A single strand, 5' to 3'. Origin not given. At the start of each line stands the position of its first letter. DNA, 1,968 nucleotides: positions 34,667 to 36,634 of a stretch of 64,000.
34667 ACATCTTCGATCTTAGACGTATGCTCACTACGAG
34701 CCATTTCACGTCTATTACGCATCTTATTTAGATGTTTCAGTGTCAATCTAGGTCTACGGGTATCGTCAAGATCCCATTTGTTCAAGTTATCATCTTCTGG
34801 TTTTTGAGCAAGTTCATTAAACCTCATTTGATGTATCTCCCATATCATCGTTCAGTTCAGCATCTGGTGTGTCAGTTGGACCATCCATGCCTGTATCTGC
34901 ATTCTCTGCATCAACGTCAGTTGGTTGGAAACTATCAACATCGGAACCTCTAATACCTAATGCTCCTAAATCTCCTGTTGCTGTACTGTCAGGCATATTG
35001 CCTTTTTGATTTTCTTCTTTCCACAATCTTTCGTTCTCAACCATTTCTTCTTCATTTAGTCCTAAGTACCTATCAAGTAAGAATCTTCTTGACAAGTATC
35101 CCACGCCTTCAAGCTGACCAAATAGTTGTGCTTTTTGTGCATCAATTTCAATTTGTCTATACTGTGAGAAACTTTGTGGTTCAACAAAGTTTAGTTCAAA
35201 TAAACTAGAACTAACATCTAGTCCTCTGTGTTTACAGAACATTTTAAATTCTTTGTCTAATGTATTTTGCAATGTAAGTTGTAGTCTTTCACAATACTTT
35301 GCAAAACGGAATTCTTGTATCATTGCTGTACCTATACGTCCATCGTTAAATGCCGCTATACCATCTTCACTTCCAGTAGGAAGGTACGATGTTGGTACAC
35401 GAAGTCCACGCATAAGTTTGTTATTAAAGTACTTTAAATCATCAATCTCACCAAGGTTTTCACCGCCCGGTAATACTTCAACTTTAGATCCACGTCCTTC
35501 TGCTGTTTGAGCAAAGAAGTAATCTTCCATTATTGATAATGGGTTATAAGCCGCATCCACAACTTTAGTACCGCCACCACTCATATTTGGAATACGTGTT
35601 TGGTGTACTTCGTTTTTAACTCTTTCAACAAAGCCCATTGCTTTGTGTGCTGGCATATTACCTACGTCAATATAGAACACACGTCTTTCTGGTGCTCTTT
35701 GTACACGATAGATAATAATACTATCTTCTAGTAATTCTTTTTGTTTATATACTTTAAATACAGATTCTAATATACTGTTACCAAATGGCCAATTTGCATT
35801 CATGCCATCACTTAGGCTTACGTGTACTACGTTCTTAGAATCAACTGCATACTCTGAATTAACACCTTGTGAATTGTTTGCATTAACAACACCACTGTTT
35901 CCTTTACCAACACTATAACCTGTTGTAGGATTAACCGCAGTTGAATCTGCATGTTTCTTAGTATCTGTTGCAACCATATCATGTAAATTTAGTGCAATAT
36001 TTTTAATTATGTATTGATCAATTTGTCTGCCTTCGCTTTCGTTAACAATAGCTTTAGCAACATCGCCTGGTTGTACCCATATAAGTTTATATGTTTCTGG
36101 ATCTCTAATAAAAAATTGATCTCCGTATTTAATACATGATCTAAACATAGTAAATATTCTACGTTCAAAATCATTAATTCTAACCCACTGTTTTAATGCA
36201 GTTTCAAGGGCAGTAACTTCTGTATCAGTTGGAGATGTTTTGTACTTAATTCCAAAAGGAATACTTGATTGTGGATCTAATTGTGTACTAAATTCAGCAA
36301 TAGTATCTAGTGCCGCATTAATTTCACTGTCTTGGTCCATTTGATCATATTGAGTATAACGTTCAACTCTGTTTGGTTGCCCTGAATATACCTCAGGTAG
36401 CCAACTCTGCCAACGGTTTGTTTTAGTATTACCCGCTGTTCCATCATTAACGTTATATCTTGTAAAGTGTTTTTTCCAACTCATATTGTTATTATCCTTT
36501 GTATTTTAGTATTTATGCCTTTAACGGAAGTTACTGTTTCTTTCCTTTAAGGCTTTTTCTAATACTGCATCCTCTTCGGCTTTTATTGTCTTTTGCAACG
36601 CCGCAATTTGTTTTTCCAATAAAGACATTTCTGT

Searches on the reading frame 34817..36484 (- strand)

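Call 7: search_protein_families(library=pfam, proteins=[window:34817-36484:-], max_evalue=0.01)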
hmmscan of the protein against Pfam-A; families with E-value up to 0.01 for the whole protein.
window:34817-36484:- (555 aa): 1 family
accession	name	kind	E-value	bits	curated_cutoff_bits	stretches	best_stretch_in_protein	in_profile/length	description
PF07230.16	Portal_T4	-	6.7e-106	355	22.9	1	40-491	2-433/433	Bacteriophage T4-like portal protein (Gp20)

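Call 8: search_protein_families(library=phrogs, proteins=[window:34817-36484:-], max_evalue=0.01)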
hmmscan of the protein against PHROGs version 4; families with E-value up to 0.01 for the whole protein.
window:34817-36484:- (555 aa): 2 families
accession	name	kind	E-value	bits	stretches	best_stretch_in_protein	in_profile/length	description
phrog_213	-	head and packaging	7.4e-111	372.3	1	9-505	27-511/528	portal protein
phrog_12349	-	unknown function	0.0073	17.6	0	265-297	57-89/97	-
